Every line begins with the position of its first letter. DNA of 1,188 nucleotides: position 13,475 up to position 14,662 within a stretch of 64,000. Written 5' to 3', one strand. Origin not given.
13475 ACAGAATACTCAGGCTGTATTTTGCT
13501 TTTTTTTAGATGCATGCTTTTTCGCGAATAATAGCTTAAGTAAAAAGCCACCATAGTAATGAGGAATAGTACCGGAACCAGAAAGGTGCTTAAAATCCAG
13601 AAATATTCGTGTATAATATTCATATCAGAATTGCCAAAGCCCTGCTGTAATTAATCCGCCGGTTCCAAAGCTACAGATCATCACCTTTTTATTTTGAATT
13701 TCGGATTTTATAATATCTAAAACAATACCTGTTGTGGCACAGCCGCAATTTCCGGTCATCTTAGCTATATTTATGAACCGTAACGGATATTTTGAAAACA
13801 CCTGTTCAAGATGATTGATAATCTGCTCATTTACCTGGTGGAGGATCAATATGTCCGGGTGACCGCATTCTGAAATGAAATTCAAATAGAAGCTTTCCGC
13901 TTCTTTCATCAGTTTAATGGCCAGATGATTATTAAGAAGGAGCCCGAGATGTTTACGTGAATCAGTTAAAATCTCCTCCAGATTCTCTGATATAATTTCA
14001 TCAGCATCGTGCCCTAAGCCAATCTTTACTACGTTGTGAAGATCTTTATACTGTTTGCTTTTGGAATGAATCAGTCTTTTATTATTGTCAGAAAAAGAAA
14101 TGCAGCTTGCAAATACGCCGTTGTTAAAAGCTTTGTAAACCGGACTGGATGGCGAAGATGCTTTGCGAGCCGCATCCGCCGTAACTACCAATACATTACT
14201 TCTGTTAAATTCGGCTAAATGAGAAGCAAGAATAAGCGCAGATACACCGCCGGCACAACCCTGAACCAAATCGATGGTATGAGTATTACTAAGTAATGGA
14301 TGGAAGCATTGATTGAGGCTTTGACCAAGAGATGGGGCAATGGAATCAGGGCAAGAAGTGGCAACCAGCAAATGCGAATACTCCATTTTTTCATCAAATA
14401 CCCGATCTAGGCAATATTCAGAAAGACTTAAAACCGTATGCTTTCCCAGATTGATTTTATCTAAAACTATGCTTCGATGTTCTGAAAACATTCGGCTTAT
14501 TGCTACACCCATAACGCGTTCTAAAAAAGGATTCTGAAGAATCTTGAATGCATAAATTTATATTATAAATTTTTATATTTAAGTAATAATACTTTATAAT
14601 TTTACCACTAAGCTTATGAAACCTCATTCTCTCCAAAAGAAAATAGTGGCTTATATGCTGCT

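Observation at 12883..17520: AT-richer divergent four-gene module: di-iron hydroxylase + KAS III-like enzyme facing a membrane protein + radical SAM enzyme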

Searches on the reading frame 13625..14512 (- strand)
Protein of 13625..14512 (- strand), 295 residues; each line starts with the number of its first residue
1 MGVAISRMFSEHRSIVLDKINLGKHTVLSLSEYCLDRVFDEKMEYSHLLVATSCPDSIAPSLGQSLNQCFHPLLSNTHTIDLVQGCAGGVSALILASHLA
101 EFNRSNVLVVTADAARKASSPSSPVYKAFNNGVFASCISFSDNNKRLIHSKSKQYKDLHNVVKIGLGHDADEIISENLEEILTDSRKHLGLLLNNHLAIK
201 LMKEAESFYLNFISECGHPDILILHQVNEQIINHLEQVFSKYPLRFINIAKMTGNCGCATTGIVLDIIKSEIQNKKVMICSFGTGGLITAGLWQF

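Call 3: search_protein_families(library=pfam, proteins=[window:13625-14512:-], max_evalue=0.01)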
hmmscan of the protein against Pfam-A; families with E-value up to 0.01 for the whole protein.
window:13625-14512:- (295 aa): 4 families
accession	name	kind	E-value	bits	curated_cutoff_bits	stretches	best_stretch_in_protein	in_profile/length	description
PF08541.16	ACP_syn_III_C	-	6e-07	30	26.6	1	220-294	12-89/90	3-Oxoacyl-[acyl-carrier-protein (ACP)] synthase III C terminal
PF08545.16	ACP_syn_III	-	0.0015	18.8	24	1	81-141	2-64/80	3-Oxoacyl-[acyl-carrier-protein (ACP)] synthase III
PF04669.19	PBDC1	-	0.0029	17.9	28.5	1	195-253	3-59/126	PBDC1 protein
PF00195.25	Chal_sti_synt_N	-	0.0033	17.3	27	1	82-115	157-191/225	Chalcone and stilbene synthases, N-terminal domain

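Call 4: search_protein_families(library=ncbifam, proteins=[window:13625-14512:-], max_evalue=0.01)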
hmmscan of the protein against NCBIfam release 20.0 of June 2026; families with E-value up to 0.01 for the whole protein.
window:13625-14512:- (295 aa): 4 families
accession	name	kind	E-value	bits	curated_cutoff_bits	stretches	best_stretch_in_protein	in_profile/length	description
NF006829.0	PRK09352.1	subfamily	8.2e-11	41.4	249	1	44-286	74-312/322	beta-ketoacyl-ACP synthase 3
TIGR00747.1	fabH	subfamily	1.3e-09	37.6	292.1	1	46-285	74-312/322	beta-ketoacyl-ACP synthase III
NF009519.0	PRK12880.1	equivalog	3.1e-09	36.6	436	1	22-161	63-200/353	beta-ketoacyl-ACP synthase III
NF004623.0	PRK05963.1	equivalog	7.6e-09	35.3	437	1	35-283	66-316/328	beta-ketoacyl-ACP synthase III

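Call 16: find_homologous_proteins(query=window:13625-14512:-)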
Query window:13625-14512:- (295 aa): 298 proteins with E <= 0.001 among 1294 candidates; the best 120 are listed.
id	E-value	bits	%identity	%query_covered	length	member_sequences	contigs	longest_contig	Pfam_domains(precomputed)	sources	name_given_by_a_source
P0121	1.3e-192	656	100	100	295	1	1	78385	PF08541.17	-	-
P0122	1.9e-153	528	80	100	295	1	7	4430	PF08545.17,PF08541.17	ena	-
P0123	2.7e-141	488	75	100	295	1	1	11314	PF08545.17,PF08541.17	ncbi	ncbi:MAG: 3-oxoacyl-[acyl-carrier-protein] synthase III C-terminal domain-containing protein [Daejeo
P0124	1.7e-134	466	71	100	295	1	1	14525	PF08545.17,PF08541.17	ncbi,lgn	-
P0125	2.8e-132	458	67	100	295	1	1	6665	PF08541.17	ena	-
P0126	4.7e-132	458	70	98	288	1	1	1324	PF08545.17,PF08541.17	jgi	jgi:3-oxoacyl-[acyl-carrier-protein] synthase III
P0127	1.8e-130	452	68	100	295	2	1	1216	PF08541.17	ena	-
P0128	1.9e-130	452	69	100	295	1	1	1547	PF08545.17,PF08541.17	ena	-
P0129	2.5e-130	452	68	100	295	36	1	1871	PF08541.17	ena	-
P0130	5.6e-130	451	68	100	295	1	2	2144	PF08541.17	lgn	-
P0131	8.2e-130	450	69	100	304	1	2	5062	PF08541.17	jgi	jgi:3-oxoacyl-[acyl-carrier-protein] synthase III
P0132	2.1e-128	446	67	100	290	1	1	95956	PF08545.17,PF08541.17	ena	-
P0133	3.0e-128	445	68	100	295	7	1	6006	PF08541.17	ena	-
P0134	4.4e-128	445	66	100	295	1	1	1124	PF08541.17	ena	-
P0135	5.3e-128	444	69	98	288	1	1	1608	PF08545.17,PF08541.17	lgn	-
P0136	7.4e-128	444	67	100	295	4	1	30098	PF08545.17,PF08541.17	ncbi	ncbi:MAG TPA: 3-oxoacyl-[acyl-carrier-protein] synthase III C-terminal domain-containing protein [Ch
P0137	7.9e-128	444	69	100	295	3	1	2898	PF08541.17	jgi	-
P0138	1.0e-127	443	66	100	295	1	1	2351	PF08541.17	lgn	-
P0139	1.1e-127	443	68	98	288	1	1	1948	PF08545.17,PF08541.17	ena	-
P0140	1.8e-127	443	67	100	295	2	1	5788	PF08541.17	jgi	jgi:3-oxoacyl-[acyl-carrier-protein] synthase III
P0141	4.3e-127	441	67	100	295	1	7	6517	PF08541.17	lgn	-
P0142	9.2e-127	440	67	100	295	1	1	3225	PF08541.17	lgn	-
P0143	9.9e-127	440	66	100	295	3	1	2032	PF08541.17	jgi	jgi:3-oxoacyl-[acyl-carrier-protein] synthase III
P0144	1.7e-125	436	65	99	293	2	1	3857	PF08541.17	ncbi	-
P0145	2.1e-125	436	66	100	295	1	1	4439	PF08541.17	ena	-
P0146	2.5e-125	436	65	100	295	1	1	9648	PF08545.17,PF08541.17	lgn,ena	-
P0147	2.8e-125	435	68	100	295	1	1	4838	PF08541.17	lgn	-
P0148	7.9e-125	434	66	100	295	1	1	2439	PF08541.17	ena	-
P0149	1.4e-124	433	67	100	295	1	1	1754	PF08541.17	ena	-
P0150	1.5e-124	433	66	100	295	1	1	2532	PF08541.17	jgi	-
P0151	2.4e-124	432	66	98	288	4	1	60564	PF08545.17,PF08541.17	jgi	jgi:3-oxoacyl-[acyl-carrier-protein] synthase III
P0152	4.4e-124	431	66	100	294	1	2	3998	PF08541.17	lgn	-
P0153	7.0e-124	431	66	100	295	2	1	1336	PF08541.17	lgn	-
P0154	1.5e-123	430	66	100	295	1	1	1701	PF08545.17,PF08541.17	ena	-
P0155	2.2e-123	429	65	100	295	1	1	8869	PF08545.17,PF08541.17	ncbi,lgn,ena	-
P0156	2.2e-123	429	64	100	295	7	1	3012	PF08545.17,PF08541.17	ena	-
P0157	4.2e-123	428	65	100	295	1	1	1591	PF08541.17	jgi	jgi:3-oxoacyl-[acyl-carrier-protein] synthase III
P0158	5.1e-123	428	64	100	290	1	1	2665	PF08545.17,PF08541.17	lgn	-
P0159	1.2e-122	427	65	100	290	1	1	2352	PF08541.17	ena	-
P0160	1.2e-122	427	67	98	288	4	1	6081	PF08541.17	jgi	jgi:3-oxoacyl-[acyl-carrier-protein] synthase III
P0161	1.8e-122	426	65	100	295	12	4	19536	PF08541.17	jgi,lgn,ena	-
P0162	4.5e-122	425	64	100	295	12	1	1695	PF08541.17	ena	-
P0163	1.7e-121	423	65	100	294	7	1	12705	PF08541.17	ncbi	-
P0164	2.1e-121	423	65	100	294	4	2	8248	PF08541.17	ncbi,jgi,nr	ncbi:MAG: hypothetical protein H0X70_02825 [Segetibacter sp.]|jgi:3-oxoacyl-[acyl-carrier-protein] s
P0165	4.2e-121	422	66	98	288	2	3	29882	PF08541.17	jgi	-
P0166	4.4e-121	422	65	100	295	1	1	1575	PF08541.17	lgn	-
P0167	6.6e-121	421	66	100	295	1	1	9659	PF08545.17,PF08541.17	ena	-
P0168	7.5e-121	421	65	100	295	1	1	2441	PF08541.17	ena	-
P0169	7.5e-121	421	65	100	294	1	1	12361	PF08541.17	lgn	-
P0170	9.8e-121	420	65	100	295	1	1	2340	PF08541.17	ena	-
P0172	1.2e-120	420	66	98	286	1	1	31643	PF08541.17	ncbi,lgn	-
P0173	2.5e-120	419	64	100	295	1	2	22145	PF08541.17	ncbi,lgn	ncbi:MAG: 3-oxoacyl-[acyl-carrier-protein] synthase III C-terminal domain-containing protein [Chitin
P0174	3.5e-120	419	65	100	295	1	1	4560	PF08541.17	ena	-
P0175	3.7e-120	419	65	100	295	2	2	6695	PF08545.17,PF08541.17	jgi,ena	-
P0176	3.9e-120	419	62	100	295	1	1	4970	PF08541.17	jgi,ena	-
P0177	5.9e-120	418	63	100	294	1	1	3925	PF08541.17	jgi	jgi:3-oxoacyl-[acyl-carrier-protein] synthase III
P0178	1.0e-119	417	65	100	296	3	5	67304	PF08541.17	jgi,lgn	jgi:3-oxoacyl-[acyl-carrier-protein] synthase III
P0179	1.3e-119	417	66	98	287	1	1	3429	PF08545.17,PF08541.17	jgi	jgi:3-oxoacyl-[acyl-carrier-protein] synthase III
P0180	2.0e-119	416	62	100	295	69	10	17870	PF08541.17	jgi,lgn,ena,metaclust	jgi:3-oxoacyl-[acyl-carrier-protein] synthase III|metaclust:\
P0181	2.1e-118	413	63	100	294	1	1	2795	PF08541.17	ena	-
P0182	2.2e-118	413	64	100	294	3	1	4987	PF08541.17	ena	-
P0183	2.2e-118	413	65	98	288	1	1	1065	PF08541.17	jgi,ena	-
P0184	4.6e-118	412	66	100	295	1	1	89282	PF08545.17,PF08541.17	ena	-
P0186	2.8e-117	409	63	100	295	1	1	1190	PF08541.17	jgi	jgi:3-oxoacyl-[acyl-carrier-protein] synthase III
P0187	8.2e-117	408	63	99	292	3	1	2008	PF08545.17,PF08541.17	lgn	-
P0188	8.3e-117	408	65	95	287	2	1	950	PF08541.17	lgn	-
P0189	1.3e-116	407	64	100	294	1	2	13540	PF08541.17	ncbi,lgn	-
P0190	2.6e-116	406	63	100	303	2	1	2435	PF08541.17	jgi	jgi:3-oxoacyl-[acyl-carrier-protein] synthase III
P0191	5.8e-116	405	63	98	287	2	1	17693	PF08541.17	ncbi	-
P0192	6.5e-116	405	61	100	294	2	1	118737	PF08541.17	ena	-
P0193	6.6e-116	405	63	100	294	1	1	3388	PF08541.17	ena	-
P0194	5.5e-114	398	66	92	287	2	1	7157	PF08541.17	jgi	jgi:3-oxoacyl-[acyl-carrier-protein] synthase III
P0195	1.1e-113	397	61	100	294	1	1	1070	PF08541.17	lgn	-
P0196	3.7e-113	396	61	100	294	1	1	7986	PF08541.17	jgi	jgi:3-oxoacyl-[acyl-carrier-protein] synthase III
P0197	4.9e-113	395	60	100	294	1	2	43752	PF08541.17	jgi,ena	jgi:3-oxoacyl-[acyl-carrier-protein] synthase III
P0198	5.5e-113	395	62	100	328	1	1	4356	PF08541.17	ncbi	-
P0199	5.9e-113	395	67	92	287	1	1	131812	PF08541.17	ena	-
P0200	2.2e-112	393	63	92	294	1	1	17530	PF08541.17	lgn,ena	-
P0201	2.6e-112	393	60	100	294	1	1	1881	PF08541.17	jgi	jgi:3-oxoacyl-[acyl-carrier-protein] synthase III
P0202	1.9e-111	390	63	94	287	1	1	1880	PF08541.17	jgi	jgi:3-oxoacyl-[acyl-carrier-protein] synthase III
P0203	3.6e-111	389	60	100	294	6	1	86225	PF08545.17,PF08541.17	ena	-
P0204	9.0e-111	388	59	100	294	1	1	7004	PF08541.17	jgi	jgi:3-oxoacyl-[acyl-carrier-protein] synthase III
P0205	3.7e-110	386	64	94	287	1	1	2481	PF08541.17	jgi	jgi:3-oxoacyl-[acyl-carrier-protein] synthase III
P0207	1.5e-109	384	63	92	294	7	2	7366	PF08541.17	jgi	-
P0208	1.7e-109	384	61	100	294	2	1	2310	PF08541.17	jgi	jgi:3-oxoacyl-[acyl-carrier-protein] synthase III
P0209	1.7e-109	384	70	85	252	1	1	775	PF08541.17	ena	-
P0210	1.7e-109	384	61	100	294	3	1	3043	PF08541.17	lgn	-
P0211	2.2e-109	383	62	100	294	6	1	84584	PF08541.17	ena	-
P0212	2.7e-109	383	60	100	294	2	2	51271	PF08541.17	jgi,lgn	jgi:3-oxoacyl-[acyl-carrier-protein] synthase III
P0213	4.5e-109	382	64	92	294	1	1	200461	PF08541.17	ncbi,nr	ncbi:MAG: hypothetical protein C5B59_19810 [Bacteroidetes bacterium]|nr:MAG: hypothetical protein C5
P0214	6.4e-109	382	65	92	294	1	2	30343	PF08541.17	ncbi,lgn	ncbi:MAG: 3-oxoacyl-[acyl-carrier-protein] synthase III C-terminal domain-containing protein [Puia s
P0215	1.9e-108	380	62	92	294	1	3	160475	PF08541.17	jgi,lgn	jgi:3-oxoacyl-[acyl-carrier-protein] synthase III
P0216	3.2e-107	376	60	92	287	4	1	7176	PF08541.17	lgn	-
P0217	2.1e-97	344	54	100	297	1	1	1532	PF08545.17,PF08541.17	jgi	jgi:3-oxoacyl-[acyl-carrier-protein] synthase III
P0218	9.3e-97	342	58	91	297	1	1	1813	PF08541.17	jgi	jgi:3-oxoacyl-[acyl-carrier-protein] synthase III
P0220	4.8e-96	340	62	84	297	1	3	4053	PF08545.17,PF08541.17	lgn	-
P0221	6.3e-96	339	61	84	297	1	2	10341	PF08541.17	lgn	-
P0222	8.8e-96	339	62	84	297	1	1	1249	PF08545.17,PF08541.17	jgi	-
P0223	9.4e-96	339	57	91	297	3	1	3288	PF08545.17,PF08541.17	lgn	-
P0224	2.0e-95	337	61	85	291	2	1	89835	PF08545.17,PF08541.17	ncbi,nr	ncbi:MAG: 3-oxoacyl-[acyl-carrier-protein] synthase III C-terminal domain-containing protein [bacter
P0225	3.4e-95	337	58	91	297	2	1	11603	PF08545.17,PF08541.17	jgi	jgi:3-oxoacyl-[acyl-carrier-protein] synthase III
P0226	6.2e-95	336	55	100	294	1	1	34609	PF08541.17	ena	-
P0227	6.9e-95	336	61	84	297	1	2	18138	PF08545.17,PF08541.17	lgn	-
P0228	8.6e-95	335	53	100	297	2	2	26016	PF08545.17,PF08541.17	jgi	-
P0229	8.8e-95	335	60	84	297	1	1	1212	PF08541.17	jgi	jgi:3-oxoacyl-[acyl-carrier-protein] synthase III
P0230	1.1e-94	335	57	91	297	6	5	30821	PF08541.17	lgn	-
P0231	2.6e-94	334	57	91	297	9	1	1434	PF08541.17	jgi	jgi:3-oxoacyl-[acyl-carrier-protein] synthase III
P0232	2.9e-94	334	53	100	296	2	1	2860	PF08545.17,PF08541.17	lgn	-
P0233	4.4e-94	333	61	84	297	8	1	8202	PF08545.17,PF08541.17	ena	-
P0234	8.8e-94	332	53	100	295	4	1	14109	PF08541.17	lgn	-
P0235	9.1e-94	332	52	100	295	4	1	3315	PF08545.17,PF08541.17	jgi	jgi:3-oxoacyl-[acyl-carrier-protein] synthase III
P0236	9.9e-94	332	56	91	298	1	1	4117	PF08545.17,PF08541.17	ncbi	-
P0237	1.6e-93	331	53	100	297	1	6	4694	PF08541.17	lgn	-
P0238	2.1e-93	331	53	100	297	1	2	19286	PF08545.17,PF08541.17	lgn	-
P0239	2.2e-93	331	53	100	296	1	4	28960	PF08545.17,PF08541.17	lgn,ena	-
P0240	2.8e-93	330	52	100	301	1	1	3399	PF08541.17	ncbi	-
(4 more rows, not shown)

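Call 17: find_encoding_contigs(protein=P0224, flank=8000, max_places=2)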
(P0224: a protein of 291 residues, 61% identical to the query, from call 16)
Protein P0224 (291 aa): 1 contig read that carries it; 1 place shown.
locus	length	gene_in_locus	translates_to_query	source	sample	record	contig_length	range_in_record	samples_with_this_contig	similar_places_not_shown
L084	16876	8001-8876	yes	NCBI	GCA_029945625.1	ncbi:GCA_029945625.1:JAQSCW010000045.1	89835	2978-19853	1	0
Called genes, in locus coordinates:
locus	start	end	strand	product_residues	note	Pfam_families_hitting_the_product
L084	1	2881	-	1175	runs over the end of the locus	PF01855:POR_N, PF17147:PFOR_II, PF01558:POR, PF10371:EKR, PF00037:Fer4 (weak), PF12837:Fer4_6 (weak), PF12838:Fer4_7 (weak), PF13237:Fer4_10 (weak), +4 more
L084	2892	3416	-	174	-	PF01814:Hemerythrin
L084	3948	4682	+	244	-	-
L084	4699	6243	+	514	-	PF13620:CarboxypepD_reg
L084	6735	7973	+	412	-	PF04055:Radical_SAM, PF13353:Fer4_12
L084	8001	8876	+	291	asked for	PF08545:ACP_syn_III (weak), PF08541:ACP_syn_III_C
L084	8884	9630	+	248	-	PF04116:FA_hydroxylase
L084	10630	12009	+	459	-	PF02812:ELFV_dehydrog_N, PF00208:ELFV_dehydrog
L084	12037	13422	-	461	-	PF00171:Aldedh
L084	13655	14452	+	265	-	PF05235:CHAD (faint)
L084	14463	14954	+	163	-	-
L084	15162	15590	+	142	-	-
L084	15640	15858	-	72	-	-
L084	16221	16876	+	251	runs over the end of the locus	PF27507:DjlA_TM (weak), PF05099:TerB, PF00226:DnaJ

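Call 18: find_encoding_contigs(protein=P0213, flank=8000, max_places=2)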
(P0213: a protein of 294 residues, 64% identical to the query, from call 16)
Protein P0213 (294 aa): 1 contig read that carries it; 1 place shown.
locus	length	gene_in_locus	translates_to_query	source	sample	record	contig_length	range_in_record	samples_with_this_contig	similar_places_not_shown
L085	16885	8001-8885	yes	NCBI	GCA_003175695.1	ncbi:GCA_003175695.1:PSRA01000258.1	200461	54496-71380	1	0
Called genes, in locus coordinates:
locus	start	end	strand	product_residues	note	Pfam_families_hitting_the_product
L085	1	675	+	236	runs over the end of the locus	PF13489:Methyltransf_23, PF13847:Methyltransf_31, PF08241:Methyltransf_11, PF08242:Methyltransf_12, PF13649:Methyltransf_25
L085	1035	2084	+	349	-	PF08240:ADH_N, PF00107:ADH_zinc_N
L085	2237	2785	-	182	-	PF04366:Ysc84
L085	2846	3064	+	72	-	-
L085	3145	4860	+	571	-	PF00732:GMC_oxred_N, PF05199:GMC_oxred_C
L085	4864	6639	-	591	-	-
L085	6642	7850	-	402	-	PF13353:Fer4_12, PF04055:Radical_SAM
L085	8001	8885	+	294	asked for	PF08541:ACP_syn_III_C (weak)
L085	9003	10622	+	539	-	PF00501:AMP-binding, PF13193:AMP-binding_C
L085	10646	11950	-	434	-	PF00144:Beta-lactamase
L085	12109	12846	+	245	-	PF00106:adh_short, PF08659:KR, PF13561:adh_short_C2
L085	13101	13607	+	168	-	PF02472:ExbD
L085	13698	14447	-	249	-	-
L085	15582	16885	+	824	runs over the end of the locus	PF00924:MS_channel_2nd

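Call 19: find_encoding_contigs(protein=P0239, flank=8000, max_places=2)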
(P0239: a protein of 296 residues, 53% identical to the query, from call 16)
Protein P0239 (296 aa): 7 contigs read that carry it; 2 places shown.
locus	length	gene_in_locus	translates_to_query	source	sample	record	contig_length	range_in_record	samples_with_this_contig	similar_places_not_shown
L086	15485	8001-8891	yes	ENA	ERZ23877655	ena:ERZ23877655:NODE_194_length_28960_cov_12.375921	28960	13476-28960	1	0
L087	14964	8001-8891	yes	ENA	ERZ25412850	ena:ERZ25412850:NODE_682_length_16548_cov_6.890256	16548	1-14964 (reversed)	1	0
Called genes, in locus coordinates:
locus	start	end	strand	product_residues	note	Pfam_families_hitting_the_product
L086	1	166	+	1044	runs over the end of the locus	PF02012:BNR (faint), PF14870:PSII_BNR (faint), PF15902:Sortilin-Vps10, PF13088:BNR_2 (faint), PF15902:Sortilin-Vps10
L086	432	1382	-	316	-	PF00691:OmpA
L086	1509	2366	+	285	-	PF00106:adh_short, PF08659:KR, PF13561:adh_short_C2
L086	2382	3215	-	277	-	-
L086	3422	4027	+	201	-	-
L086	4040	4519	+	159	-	-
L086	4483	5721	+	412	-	-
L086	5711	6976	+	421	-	PF04055:Radical_SAM, PF13353:Fer4_12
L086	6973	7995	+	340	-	PF00685:Sulfotransfer_1 (weak), PF13469:Sulfotransfer_3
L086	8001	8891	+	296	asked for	PF08545:ACP_syn_III (weak), PF08541:ACP_syn_III_C (weak)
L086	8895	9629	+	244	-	PF04116:FA_hydroxylase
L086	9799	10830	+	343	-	PF00155:Aminotran_1_2, PF01053:Cys_Met_Meta_PP (weak)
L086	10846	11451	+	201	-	PF13500:AAA_26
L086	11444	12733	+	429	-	PF00202:Aminotran_3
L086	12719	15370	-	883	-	-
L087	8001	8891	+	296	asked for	PF08545:ACP_syn_III (weak), PF08541:ACP_syn_III_C (weak)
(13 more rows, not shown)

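Call 22: find_related_loci(query=A2, collection=metagenome_contigs, flank=8000)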
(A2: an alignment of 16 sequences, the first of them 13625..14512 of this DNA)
Query A2 (295 aa) in metagenome_contigs; peptide patterns used: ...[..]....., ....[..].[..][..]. (x = any residue, [..] = any of these).
331 stretches matched a pattern; 64 encode a relative of the query (tblastn E <= 1e-3); 63 distinct loci.
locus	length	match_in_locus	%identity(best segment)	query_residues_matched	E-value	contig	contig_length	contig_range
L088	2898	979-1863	69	1-295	1e-141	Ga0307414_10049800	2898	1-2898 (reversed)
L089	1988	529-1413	66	1-295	7e-145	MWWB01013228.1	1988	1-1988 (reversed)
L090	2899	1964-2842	65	1-293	3e-139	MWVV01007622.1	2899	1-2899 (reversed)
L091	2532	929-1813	66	1-295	4e-140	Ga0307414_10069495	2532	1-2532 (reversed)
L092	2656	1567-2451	68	1-295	9e-136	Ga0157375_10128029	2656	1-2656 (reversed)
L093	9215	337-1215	65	1-294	2e-129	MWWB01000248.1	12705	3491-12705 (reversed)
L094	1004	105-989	64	1-295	4e-142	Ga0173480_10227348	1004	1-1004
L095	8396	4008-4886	65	1-294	8e-129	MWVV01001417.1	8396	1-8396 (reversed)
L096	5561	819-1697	64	1-294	4e-128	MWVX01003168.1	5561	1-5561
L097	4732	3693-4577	65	1-295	4e-129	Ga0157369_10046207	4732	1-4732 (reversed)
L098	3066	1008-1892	65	1-295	3e-130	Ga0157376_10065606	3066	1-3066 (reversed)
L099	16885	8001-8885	66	1-295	3e-125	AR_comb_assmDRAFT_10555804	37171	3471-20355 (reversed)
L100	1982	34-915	65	1-295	3e-133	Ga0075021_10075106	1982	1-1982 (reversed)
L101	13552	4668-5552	64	1-295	8e-124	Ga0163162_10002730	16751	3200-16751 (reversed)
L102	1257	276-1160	62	1-295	5e-134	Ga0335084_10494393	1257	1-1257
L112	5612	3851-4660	56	27-294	8e-99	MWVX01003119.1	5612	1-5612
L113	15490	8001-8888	53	1-294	2e-98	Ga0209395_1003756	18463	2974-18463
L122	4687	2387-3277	53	1-294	3e-94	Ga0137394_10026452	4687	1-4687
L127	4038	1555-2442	49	1-294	1e-92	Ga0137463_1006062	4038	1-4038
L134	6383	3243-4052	53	27-294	3e-84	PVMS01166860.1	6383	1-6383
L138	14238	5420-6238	50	24-294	2e-87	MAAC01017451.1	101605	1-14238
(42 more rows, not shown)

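Call 29: search_protein_families(library=pfam, proteins=[L086:3422-4027:+, L086:2382-3215:-, L084:3948-4682:+, L084:4699-6243:+, L085:4864-6639:-, L086:6973-7995:+, L085:9003-10622:+], max_evalue=0.01)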
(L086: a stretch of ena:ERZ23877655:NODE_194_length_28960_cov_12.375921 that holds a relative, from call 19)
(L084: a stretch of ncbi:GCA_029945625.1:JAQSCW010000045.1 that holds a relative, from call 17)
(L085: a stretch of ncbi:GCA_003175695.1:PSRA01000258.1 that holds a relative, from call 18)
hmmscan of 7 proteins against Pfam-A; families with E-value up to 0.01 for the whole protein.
L086:3422-4027:+ (201 aa): 1 family
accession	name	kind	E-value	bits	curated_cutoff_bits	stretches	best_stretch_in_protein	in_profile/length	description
PF13505.12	OMP_b-brl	-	0.0025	18.4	28.7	0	68-196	22-142/175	Outer membrane protein beta-barrel domain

L086:2382-3215:- (277 aa): 0 families

L084:3948-4682:+ (244 aa): 0 families

L084:4699-6243:+ (514 aa): 3 families
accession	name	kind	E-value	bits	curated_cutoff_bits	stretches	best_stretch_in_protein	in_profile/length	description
PF13620.12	CarboxypepD_reg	-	7.3e-08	33.1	32.3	1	37-112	2-81/82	Carboxypeptidase regulatory-like domain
PF17210.9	SdrD_B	-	0.00023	21.8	29.7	1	46-101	23-77/112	SdrD B-like domain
PF13715.12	CarbopepD_reg_2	-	0.0012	19.3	32.2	1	37-85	1-49/88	CarboxypepD_reg-like domain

L085:4864-6639:- (591 aa): 0 families

L086:6973-7995:+ (340 aa): 3 families
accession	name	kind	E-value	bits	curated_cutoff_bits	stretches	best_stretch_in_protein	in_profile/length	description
PF13469.12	Sulfotransfer_3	-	2e-31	110.4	27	1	71-314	1-213/216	Sulfotransferase family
PF00685.33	Sulfotransfer_1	-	1.5e-06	28.3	22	1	70-315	2-183/255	Sulfotransferase domain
PF17784.7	Sulfotransfer_4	-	0.006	16.9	22.8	0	213-279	80-150/215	Sulfotransferase domain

L085:9003-10622:+ (539 aa): 2 families
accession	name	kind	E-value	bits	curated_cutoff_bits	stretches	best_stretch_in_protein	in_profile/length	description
PF00501.34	AMP-binding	-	7.2e-74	249.3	29.9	1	25-398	10-384/384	AMP-binding enzyme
PF13193.12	AMP-binding_C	-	4e-18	66.5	24.5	1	449-523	2-76/76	AMP-binding enzyme C-terminal domain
